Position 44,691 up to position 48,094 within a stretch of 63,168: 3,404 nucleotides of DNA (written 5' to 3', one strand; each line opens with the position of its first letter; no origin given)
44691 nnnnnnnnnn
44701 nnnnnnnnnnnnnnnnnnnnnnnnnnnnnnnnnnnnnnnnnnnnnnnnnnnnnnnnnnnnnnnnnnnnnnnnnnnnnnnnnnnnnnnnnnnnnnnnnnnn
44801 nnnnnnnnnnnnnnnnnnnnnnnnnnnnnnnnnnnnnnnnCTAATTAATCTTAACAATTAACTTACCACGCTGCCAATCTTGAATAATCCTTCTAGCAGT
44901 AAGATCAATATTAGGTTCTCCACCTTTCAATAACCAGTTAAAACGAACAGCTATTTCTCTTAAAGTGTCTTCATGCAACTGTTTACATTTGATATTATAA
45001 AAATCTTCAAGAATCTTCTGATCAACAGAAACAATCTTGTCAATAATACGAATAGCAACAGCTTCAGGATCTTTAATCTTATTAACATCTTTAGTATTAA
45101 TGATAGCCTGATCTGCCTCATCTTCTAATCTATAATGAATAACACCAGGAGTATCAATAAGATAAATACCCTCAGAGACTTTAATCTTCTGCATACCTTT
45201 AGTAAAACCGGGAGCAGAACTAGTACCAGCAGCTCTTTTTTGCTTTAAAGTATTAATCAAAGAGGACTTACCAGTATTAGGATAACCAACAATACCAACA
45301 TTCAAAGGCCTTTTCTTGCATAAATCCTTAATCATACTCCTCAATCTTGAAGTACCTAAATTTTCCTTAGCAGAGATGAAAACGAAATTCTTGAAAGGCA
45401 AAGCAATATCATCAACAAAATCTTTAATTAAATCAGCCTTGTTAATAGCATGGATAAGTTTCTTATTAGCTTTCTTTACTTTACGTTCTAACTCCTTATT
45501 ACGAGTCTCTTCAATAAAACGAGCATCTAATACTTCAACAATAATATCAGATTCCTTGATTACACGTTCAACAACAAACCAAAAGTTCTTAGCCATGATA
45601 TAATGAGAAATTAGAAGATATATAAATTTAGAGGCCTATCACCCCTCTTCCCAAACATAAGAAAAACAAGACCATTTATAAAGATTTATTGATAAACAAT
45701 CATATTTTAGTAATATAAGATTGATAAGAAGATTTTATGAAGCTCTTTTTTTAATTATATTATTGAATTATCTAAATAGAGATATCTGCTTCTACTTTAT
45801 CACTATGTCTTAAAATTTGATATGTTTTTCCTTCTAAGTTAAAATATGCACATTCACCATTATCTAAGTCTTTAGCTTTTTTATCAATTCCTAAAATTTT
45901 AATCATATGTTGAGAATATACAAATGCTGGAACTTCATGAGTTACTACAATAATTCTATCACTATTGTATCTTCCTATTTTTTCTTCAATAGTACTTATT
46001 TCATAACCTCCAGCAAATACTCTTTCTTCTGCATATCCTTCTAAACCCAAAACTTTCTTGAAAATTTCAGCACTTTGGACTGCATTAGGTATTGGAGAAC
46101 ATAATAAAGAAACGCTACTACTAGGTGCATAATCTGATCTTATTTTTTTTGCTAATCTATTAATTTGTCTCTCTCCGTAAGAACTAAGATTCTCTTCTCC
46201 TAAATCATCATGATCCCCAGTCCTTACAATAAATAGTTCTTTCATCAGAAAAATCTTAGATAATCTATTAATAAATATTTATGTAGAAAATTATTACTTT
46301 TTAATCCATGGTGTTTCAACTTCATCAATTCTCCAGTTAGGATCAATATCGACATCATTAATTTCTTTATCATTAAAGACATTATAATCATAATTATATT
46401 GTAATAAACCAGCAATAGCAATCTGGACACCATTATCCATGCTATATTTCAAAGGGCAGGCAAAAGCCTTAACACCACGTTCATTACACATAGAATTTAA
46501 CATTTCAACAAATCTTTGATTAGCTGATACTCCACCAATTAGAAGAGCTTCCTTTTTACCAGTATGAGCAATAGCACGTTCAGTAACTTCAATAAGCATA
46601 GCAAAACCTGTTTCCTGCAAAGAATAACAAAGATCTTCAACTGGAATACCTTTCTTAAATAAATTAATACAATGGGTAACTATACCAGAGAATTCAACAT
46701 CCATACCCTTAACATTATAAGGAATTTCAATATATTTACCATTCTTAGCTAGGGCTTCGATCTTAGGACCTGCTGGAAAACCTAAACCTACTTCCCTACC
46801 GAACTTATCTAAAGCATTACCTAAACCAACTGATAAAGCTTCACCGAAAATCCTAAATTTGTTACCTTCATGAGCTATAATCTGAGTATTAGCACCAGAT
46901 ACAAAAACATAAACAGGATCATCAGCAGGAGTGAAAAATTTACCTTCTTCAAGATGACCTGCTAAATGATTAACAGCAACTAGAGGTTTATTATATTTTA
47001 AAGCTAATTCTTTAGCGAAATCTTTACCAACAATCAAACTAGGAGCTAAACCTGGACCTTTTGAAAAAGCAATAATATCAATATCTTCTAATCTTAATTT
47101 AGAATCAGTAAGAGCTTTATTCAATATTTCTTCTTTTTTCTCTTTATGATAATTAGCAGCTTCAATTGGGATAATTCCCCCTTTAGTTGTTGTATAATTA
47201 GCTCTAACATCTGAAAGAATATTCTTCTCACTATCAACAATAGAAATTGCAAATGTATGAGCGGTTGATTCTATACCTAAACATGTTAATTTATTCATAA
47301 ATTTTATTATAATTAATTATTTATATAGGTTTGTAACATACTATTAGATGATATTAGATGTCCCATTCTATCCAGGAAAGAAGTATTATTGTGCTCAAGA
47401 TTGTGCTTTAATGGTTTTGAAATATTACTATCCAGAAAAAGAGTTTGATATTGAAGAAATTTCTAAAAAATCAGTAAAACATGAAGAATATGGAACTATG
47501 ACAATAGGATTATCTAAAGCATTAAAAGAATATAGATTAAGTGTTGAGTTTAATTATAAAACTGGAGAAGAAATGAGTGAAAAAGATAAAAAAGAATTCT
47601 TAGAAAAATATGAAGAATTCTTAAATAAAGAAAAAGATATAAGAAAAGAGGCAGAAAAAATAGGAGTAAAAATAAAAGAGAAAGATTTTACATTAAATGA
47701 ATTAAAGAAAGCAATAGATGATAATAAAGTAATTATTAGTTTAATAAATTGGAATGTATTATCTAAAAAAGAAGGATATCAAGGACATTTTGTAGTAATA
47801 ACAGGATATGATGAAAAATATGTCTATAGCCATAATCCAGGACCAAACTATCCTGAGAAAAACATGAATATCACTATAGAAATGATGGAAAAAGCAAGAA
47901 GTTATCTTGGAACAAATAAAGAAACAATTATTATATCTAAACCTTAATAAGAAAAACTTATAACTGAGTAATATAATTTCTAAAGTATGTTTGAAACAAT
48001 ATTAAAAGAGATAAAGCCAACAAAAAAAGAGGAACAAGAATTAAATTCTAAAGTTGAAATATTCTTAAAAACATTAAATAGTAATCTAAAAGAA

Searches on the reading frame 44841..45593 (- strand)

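Call 12: search_protein_families(library=pfam, proteins=[window:44841-45593:-], max_evalue=0.00001)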
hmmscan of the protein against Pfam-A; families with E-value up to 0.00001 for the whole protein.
window:44841-45593:- (250 aa): 5 families
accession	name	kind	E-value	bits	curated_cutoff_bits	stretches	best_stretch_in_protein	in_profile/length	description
PF01926.29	MMR_HSR1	-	3.2e-19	69.5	21.9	1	98-194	1-96/113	50S ribosome-binding GTPase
PF02421.24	FeoB_N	-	1.1e-09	38.4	27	1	98-185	2-87/156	Ferrous iron transport protein B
PF00009.33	GTP_EFTU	-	8.1e-07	29.2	26.5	0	3-91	81-185/188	Elongation factor Tu GTP binding domain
PF00350.29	Dynamin_N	-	2.2e-06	28.3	27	0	99-128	1-30/168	Dynamin family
PF03193.22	RsgA_GTPase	-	5.8e-06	26.7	30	0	39-154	49-171/174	RsgA GTPase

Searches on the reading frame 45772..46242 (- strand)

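Call 12: search_protein_families(library=pfam, proteins=[window:45772-46242:-], max_evalue=0.00001)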
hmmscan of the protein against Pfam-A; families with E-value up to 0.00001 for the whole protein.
window:45772-46242:- (156 aa): 0 families

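Call 42: search_protein_families(library=pfam, proteins=[window:45772-46242:-], max_evalue=0.01)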
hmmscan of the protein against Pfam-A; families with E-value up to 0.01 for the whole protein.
window:45772-46242:- (156 aa): 1 family
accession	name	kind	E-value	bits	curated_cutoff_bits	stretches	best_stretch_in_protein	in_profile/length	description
PF00300.27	His_Phos_1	-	2.1e-05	24.7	21.7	0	18-73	24-75/194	Histidine phosphatase superfamily (branch 1)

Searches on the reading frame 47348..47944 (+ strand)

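Call 12: search_protein_families(library=pfam, proteins=[window:47348-47944:+], max_evalue=0.00001)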
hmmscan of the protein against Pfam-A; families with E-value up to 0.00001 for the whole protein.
window:47348-47944:+ (199 aa): 4 families
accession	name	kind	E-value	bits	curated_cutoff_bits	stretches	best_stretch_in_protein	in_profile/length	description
PF09778.15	Guanylate_cyc_2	-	5.4e-21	75.4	28.1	1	14-196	11-212/212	Guanylylate cyclase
PF13529.12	Peptidase_C39_2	-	2.8e-11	44.6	24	1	3-164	1-142/143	Peptidase_C39 like family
PF11814.14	DUF3335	-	3.7e-10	40.1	25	1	92-174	95-175/206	Peptidase_C39 like family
PF03412.21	Peptidase_C39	-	1.9e-06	28.1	22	0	97-178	49-115/133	Peptidase C39 family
